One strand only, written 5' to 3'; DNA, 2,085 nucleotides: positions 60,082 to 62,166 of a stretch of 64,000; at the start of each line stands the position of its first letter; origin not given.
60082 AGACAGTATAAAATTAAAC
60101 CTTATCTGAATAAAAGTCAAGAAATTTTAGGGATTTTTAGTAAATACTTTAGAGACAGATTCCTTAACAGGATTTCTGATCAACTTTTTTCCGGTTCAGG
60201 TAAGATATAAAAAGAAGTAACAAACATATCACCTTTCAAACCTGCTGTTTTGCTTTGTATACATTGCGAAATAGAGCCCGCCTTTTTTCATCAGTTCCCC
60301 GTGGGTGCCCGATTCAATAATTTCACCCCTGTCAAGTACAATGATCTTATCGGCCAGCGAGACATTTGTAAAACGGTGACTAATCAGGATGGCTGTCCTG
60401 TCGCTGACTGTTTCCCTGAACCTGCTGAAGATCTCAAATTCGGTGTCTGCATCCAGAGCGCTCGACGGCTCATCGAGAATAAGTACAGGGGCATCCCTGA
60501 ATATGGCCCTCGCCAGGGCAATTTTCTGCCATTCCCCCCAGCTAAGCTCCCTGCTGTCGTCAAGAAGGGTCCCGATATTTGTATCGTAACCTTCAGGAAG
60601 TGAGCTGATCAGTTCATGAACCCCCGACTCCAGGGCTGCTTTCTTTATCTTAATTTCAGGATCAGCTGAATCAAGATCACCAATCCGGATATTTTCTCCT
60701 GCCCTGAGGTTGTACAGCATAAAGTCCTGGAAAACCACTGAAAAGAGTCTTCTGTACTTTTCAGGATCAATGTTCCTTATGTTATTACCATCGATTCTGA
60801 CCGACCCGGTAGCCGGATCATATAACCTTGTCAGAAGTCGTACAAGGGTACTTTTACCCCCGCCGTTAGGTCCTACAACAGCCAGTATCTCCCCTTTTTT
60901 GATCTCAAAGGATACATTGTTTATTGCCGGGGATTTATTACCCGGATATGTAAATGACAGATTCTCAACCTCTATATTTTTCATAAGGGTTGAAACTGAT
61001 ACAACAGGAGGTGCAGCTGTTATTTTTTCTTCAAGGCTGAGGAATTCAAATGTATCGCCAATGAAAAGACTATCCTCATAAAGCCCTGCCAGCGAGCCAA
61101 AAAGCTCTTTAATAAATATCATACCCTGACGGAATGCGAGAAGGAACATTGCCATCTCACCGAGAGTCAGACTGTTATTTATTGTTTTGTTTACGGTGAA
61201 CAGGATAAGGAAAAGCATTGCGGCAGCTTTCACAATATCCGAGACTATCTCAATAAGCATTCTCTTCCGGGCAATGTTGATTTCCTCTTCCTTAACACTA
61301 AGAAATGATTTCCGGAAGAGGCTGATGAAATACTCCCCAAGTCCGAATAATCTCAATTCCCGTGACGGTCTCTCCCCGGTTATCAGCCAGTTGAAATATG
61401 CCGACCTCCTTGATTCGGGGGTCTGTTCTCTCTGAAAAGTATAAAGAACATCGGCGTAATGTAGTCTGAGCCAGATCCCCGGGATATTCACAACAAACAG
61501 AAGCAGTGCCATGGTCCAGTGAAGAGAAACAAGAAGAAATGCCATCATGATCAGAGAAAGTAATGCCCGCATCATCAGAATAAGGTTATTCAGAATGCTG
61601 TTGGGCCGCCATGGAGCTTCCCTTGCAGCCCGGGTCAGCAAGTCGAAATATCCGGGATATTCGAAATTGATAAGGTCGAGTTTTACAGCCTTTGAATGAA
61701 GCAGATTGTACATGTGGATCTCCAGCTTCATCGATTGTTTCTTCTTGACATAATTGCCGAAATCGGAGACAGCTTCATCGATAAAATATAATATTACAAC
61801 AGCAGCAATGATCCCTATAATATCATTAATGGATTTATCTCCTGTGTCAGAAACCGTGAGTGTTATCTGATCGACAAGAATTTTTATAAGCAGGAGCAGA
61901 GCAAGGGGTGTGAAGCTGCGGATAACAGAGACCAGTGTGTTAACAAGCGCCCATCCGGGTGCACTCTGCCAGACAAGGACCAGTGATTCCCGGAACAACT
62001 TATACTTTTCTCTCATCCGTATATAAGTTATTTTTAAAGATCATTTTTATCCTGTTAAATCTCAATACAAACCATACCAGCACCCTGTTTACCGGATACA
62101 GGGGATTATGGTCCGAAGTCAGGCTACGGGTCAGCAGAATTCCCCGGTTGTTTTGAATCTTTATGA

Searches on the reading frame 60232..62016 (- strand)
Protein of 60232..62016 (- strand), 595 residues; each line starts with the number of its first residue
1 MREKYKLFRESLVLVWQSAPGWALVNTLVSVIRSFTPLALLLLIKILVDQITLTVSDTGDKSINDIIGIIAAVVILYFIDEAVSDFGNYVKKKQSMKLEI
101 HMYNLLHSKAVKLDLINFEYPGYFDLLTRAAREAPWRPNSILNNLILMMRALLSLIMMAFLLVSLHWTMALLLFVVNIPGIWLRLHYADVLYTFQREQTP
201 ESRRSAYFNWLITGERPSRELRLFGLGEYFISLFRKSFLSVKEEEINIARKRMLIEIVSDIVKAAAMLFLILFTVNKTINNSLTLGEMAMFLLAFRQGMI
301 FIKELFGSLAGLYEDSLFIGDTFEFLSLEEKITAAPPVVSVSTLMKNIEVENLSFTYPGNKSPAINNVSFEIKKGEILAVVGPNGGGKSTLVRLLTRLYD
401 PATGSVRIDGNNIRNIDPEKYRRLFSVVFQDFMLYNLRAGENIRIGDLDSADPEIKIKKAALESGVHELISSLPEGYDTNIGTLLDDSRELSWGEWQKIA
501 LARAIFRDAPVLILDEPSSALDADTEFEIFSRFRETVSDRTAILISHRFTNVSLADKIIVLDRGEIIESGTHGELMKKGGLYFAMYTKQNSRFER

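Call 59: search_protein_families(library=pfam, proteins=[window:60232-62016:-], max_evalue=0.001)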
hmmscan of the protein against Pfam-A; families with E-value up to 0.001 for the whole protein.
window:60232-62016:- (595 aa): 5 families
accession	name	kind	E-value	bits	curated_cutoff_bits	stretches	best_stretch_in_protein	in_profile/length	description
PF00005.33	ABC_tran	-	1.8e-31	110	25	1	366-518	2-136/137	ABC transporter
PF00664.28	ABC_membrane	-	9.8e-09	35.7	28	1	25-296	3-268/274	ABC transporter transmembrane region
PF13304.12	AAA_21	-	2e-07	31.8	27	0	377-419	1-43/304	AAA domain, putative AbiEii toxin, Type IV TA system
PF02463.25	SMC_N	-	3.5e-06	27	40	0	500-560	150-210/220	RecF/RecN/SMC N terminal domain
PF13401.12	AAA_22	-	0.00067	20.4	27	0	375-517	5-93/130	AAA domain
